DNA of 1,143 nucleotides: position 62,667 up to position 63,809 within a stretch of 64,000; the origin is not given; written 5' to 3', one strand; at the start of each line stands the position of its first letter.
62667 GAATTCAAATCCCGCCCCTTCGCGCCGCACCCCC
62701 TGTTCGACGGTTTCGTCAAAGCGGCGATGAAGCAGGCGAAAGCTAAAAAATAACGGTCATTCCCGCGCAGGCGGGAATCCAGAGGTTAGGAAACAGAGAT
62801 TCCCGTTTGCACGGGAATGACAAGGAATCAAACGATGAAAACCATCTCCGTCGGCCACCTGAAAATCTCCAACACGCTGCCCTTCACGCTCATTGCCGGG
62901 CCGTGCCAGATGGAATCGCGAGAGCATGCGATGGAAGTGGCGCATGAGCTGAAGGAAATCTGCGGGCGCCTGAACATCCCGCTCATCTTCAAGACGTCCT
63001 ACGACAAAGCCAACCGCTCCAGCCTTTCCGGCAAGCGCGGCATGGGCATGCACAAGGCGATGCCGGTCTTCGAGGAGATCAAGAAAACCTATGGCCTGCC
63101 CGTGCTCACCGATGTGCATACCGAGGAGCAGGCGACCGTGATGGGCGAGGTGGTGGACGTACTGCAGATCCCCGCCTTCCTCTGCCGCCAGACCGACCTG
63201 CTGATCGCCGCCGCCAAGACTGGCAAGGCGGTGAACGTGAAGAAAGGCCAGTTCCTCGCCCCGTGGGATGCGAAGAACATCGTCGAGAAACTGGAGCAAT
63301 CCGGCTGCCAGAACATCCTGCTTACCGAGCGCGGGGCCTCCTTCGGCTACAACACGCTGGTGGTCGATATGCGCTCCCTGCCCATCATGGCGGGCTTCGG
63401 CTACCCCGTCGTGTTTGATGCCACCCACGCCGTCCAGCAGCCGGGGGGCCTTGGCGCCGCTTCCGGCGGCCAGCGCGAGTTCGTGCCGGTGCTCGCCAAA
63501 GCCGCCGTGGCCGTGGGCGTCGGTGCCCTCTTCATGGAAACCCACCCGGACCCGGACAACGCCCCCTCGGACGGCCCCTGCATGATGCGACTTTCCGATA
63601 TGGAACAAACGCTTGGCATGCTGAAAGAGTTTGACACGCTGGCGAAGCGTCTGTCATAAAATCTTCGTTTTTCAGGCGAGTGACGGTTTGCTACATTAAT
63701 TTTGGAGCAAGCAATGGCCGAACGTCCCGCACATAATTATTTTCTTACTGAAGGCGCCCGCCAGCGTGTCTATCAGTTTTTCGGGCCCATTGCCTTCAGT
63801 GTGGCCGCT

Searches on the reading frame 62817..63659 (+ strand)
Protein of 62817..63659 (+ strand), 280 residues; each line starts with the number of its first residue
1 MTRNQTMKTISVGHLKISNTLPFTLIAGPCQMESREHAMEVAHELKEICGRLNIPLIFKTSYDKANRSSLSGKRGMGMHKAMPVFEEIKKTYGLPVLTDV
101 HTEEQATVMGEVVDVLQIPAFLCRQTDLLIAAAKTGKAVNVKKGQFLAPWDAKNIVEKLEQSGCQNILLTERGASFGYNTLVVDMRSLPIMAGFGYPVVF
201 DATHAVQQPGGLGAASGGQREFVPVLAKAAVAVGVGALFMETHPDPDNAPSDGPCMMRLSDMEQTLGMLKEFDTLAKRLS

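Call 92: find_encoding_contigs(protein=window:62817-63659:+, flank=10000, max_places=1)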
Protein window:62817-63659:+ (280 aa): no gene with exactly this product is on record in the collection.
